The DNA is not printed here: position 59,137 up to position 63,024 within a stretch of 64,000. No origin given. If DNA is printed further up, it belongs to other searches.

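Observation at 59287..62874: ~1200-aa lipoprotein built from ten 12-cysteine repeats in an alternating A/B pattern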

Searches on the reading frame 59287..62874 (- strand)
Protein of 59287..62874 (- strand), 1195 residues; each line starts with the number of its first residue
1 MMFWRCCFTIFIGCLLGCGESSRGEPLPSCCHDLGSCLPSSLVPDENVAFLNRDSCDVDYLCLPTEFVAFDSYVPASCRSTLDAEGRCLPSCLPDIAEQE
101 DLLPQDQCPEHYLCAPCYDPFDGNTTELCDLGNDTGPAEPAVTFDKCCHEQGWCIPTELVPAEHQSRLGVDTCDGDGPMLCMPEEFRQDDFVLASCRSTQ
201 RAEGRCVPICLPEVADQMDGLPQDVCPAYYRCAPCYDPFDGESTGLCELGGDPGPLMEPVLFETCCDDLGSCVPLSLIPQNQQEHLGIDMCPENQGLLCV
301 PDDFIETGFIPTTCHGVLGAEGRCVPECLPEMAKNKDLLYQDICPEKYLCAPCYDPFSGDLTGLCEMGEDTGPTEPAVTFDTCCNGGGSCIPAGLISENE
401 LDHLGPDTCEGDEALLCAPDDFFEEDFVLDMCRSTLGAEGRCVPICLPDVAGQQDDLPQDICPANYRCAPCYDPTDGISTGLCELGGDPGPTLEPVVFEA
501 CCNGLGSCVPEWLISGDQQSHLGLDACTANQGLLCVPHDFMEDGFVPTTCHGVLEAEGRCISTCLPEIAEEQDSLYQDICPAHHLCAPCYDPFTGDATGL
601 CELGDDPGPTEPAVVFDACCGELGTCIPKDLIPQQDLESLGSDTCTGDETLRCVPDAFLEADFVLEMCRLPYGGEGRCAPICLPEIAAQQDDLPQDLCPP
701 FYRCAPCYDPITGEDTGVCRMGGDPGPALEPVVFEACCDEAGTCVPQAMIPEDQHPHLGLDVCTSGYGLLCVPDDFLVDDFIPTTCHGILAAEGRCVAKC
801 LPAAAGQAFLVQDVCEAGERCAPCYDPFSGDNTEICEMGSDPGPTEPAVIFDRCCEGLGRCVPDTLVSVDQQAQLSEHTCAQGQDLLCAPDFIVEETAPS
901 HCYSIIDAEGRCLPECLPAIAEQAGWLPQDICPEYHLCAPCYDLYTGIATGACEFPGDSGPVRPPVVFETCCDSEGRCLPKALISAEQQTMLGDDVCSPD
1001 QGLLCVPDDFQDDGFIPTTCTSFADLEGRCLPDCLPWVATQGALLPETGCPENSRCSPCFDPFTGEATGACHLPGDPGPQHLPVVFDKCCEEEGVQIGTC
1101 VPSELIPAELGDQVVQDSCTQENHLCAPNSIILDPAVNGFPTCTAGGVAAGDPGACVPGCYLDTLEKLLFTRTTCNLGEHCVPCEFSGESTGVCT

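Call 3: search_protein_families(library=pfam, proteins=[window:59287-62874:-], max_evalue=10)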
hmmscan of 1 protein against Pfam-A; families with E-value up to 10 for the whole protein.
window:59287-62874:- (1195 aa): 0 families

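Call 4: search_protein_families(library=ncbifam, proteins=[window:59287-62874:-], max_evalue=10)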
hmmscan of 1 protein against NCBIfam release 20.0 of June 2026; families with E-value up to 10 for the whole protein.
window:59287-62874:- (1195 aa): 0 families

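Call 7: find_homologous_proteins(query=window:59287-62874:-)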
Query window:59287-62874:- (1195 aa): 191 proteins with E <= 0.001 among 6385 candidates; the best 120 are listed.
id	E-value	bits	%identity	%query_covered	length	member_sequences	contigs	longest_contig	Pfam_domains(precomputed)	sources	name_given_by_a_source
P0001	0.0e+0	2735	100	97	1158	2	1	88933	-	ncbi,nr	ncbi:MAG: hypothetical protein QNJ97_05785 [Myxococcota bacterium]|nr:hypothetical protein [Myxococc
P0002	0.0e+0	1497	63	78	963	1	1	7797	-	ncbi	-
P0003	0.0e+0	1291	41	99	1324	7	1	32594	-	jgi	jgi:hypothetical protein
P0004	0.0e+0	1058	39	99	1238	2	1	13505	-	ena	-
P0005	0.0e+0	1018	46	98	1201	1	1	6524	-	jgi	jgi:hypothetical protein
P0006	3.2e-292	991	38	98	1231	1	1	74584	-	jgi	-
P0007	1.2e-260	886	39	97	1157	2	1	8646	-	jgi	jgi:hypothetical protein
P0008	1.9e-252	859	39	98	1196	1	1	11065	-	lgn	-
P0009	2.6e-244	832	41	88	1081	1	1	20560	-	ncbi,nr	ncbi:MAG TPA: hypothetical protein VFX59_11980 [Polyangiales bacterium]|nr:hypothetical protein [Pol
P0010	2.1e-233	796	41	92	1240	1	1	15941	-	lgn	-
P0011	6.3e-230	784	42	78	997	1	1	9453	-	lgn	-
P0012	4.0e-229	782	38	98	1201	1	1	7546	-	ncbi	ncbi:MAG: hypothetical protein RL701_8163 [Pseudomonadota bacterium]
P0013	2.0e-226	773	50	58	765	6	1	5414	-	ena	-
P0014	2.9e-225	769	40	99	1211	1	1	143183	-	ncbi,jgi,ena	jgi:hypothetical protein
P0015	3.6e-225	769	40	87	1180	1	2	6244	-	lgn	-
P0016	1.9e-222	760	40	88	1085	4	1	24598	-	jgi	jgi:hypothetical protein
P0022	6.5e-205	702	45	68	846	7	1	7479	-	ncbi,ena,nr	ncbi:MAG: hypothetical protein OXT09_12685 [Myxococcales bacterium]|nr:hypothetical protein [Myxococ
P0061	2.2e-158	547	45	59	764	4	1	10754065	-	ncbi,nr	ncbi:Hypothetical protein I5071_49180 [Sandaracinus amylolyticus]|nr:Hypothetical protein I5071_4918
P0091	7.5e-136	473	44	49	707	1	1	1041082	-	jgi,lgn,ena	-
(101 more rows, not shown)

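Call 18: find_encoding_contigs(protein=P0061, flank=10000, max_places=2)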
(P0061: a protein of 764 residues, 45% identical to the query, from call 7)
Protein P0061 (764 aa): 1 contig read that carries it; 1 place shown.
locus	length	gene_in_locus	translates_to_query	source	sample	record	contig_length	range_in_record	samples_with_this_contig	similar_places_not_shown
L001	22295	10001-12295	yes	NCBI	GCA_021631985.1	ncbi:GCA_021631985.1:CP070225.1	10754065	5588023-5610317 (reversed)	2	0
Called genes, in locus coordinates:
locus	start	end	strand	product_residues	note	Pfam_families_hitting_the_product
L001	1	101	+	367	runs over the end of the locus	PF00034:Cytochrom_C (faint), PF03150:CCP_MauG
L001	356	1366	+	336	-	-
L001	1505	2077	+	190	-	-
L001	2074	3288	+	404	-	-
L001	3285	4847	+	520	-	PF07394:DUF1501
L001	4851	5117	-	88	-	-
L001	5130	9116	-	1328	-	PF12661:hEGF (faint), PF23106:EGF_Teneurin (faint), PF00526:Dicty_CTDC (weak), PF05580:Peptidase_S55 (faint)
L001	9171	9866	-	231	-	PF00440:TetR_N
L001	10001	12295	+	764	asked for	-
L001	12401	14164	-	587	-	-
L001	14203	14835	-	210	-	-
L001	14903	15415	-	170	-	PF09351:DUF1993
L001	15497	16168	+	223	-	PF13679:Methyltransf_32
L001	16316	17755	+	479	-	PF00999:Na_H_Exchanger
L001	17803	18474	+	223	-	-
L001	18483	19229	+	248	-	PF00515:TPR_1 (faint), PF07719:TPR_2 (faint), PF13181:TPR_8 (faint), PF13424:TPR_12 (faint), PF13432:TPR_16 (weak)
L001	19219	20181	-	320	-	PF00126:HTH_1, PF03466:LysR_substrate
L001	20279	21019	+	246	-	PF00106:adh_short, PF08659:KR, PF01370:Epimerase (weak), PF13561:adh_short_C2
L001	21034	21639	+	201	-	PF03807:F420_oxidored, PF10727:Rossmann-like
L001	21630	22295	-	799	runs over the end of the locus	PF00144:Beta-lactamase, PF07075:NamZ_N, PF20732:NamZ_C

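Call 19: find_encoding_contigs(protein=P0014, flank=10000, max_places=2)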
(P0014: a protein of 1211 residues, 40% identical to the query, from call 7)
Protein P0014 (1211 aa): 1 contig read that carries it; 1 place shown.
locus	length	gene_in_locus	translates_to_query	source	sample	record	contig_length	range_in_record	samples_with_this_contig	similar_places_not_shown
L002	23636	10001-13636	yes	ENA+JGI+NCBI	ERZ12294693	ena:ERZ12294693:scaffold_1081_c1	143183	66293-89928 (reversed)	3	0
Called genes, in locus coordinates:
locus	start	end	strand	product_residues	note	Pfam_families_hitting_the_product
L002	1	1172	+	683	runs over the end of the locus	PF00069:Pkinase, PF07714:PK_Tyr_Ser-Thr, PF03109:ABC1 (weak), PF03781:FGE-sulfatase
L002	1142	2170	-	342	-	PF10340:Say1_Mug180, PF20434:BD-FAE, PF07859:Abhydrolase_3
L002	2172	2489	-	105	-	-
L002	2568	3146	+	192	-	PF00645:zf-PARP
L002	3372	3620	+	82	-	-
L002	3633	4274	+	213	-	-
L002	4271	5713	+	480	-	-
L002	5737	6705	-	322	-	PF02678:Pirin, PF05726:Pirin_C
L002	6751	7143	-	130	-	-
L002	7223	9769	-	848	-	PF07705:CARDB (faint), PF15780:ASH (faint), PF22073:Cep192_D4 (faint), PF22544:HYDIN_VesB_CFA65-like_Ig (faint), PF07610:DUF1573 (faint)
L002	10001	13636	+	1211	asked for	-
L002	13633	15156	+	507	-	-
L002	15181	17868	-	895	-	PF12704:MacB_PCD, PF02687:FtsX, PF12704:MacB_PCD, PF02687:FtsX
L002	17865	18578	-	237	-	PF00005:ABC_tran, PF13555:AAA_29 (faint)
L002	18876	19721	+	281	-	PF17131:TP_0789-like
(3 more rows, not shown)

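Call 20: find_encoding_contigs(protein=P0091, flank=10000, max_places=2)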
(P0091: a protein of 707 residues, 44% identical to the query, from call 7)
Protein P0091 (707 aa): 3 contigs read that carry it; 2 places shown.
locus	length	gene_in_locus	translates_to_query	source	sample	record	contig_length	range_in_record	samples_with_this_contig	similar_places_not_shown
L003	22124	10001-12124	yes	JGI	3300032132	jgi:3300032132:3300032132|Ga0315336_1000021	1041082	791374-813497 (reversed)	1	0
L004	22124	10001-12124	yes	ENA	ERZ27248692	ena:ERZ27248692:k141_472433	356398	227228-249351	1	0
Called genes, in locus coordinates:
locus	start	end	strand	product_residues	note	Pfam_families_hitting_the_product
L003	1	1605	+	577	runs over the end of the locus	PF11617:Cu-binding_MopE (faint)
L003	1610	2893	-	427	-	PF08245:Mur_ligase_M, PF02875:Mur_ligase_C, PF27239:FOL3_C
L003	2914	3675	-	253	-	PF02578:Cu-oxidase_4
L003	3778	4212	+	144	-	-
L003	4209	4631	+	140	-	-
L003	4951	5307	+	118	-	-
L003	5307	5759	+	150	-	PF01220:DHquinase_II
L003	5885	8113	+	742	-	PF00515:TPR_1 (faint), PF07719:TPR_2 (faint), PF12895:ANAPC3 (faint), PF13174:TPR_6 (faint), PF13176:TPR_7 (faint), PF13414:TPR_11 (weak), PF13432:TPR_16, PF03704:BTAD (weak), +10 more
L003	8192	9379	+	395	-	PF07690:MFS_1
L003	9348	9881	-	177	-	-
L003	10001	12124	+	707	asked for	-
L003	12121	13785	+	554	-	-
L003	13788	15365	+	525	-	-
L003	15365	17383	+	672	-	PF06980:DUF1302 (faint)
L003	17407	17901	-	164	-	-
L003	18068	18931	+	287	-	PF13622:4HBT_3, PF20789:4HBT_3C, PF02551:Acyl_CoA_thio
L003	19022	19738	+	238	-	PF07826:IMP_cyclohyd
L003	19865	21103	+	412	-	PF00072:Response_reg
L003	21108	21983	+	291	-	-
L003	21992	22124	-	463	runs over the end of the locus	PF00171:Aldedh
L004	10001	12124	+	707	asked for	-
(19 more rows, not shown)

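Call 40: search_protein_families(library=pfam, proteins=[L001:12401-14164:-, L003:12121-13785:+, L003:13788-15365:+], max_evalue=0.1)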
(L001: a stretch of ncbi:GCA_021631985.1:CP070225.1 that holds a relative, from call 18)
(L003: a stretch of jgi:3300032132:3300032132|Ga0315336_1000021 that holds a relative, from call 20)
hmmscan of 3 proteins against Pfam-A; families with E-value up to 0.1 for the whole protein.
L001:12401-14164:- (587 aa): 1 family
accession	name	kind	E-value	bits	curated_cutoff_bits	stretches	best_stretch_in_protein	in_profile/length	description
PF11617.13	Cu-binding_MopE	-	0.00047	20.8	27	1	91-108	13-30/30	Putative metal-binding motif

L003:12121-13785:+ (554 aa): 0 families

L003:13788-15365:+ (525 aa): 1 family
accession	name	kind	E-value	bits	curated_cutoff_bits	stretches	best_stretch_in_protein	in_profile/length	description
PF00280.23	potato_inhibit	-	0.036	15.1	24.5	0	320-356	19-54/64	Potato inhibitor I family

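Call 41: search_protein_families(library=ncbifam, proteins=[L001:12401-14164:-, L003:12121-13785:+], max_evalue=0.01)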
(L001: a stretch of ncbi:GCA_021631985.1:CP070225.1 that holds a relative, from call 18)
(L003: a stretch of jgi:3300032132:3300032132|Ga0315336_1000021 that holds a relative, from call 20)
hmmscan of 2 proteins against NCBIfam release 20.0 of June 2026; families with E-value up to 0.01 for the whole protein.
L001:12401-14164:- (587 aa): 2 families
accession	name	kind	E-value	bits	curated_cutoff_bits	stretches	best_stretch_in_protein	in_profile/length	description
NF047494.1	Lepto_SBBP_lipo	equivalog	4.9e-07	28.8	400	1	402-541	278-424/466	SBBP repeat beta-propeller lipoprotein, LipL53 family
NF041328.1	C_rich_MXAN6577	subfamily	1.2e-05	25.2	100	1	88-181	14-102/145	MXAN_6577-like cysteine-rich protein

L003:12121-13785:+ (554 aa): 1 family
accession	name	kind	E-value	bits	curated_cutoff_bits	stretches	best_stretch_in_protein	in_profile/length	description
TIGR03866.1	PQQ_ABC_repeats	subfamily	2.4e-05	23.5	287.3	1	71-201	82-212/310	PQQ-dependent catabolism-associated beta-propeller protein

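Call 44: find_encoding_contigs(protein=P0002, flank=10000, max_places=2)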
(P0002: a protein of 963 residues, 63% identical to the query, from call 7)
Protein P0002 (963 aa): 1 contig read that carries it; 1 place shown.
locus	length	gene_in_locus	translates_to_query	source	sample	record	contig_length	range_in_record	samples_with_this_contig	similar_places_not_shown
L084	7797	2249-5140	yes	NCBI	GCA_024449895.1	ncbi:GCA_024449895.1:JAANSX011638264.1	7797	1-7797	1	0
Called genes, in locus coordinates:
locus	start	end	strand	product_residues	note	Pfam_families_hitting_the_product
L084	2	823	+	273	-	?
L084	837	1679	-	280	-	PF08668:HDOD, PF01966:HD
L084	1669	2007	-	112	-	-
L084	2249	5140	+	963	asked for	-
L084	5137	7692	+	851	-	PF03176:MMPL, PF02460:Patched (faint), PF12349:Sterol-sensing (weak), PF03176:MMPL (weak), PF12349:Sterol-sensing (weak)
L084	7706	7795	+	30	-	?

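Call 45: find_encoding_contigs(protein=P0003, flank=10000, max_places=2)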
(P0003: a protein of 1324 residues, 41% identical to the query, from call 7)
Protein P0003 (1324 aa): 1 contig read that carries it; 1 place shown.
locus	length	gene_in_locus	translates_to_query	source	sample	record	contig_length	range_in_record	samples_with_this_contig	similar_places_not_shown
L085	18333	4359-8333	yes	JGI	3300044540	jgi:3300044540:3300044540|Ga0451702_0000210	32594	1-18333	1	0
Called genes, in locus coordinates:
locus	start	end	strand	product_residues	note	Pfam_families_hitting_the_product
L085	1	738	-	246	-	?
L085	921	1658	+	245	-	PF00005:ABC_tran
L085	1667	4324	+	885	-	PF12704:MacB_PCD, PF02687:FtsX, PF12704:MacB_PCD, PF02687:FtsX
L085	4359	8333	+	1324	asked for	-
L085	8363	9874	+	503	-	-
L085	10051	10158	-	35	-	-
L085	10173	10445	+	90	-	-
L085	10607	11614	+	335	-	PF12625:Arabinose_bd, PF12833:HTH_18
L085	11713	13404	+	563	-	PF00732:GMC_oxred_N, PF22500:GMC_oxred_C_1st, PF05199:GMC_oxred_C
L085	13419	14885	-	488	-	-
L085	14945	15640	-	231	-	-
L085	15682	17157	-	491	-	PF07624:PSD2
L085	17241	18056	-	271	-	PF01381:HTH_3 (weak)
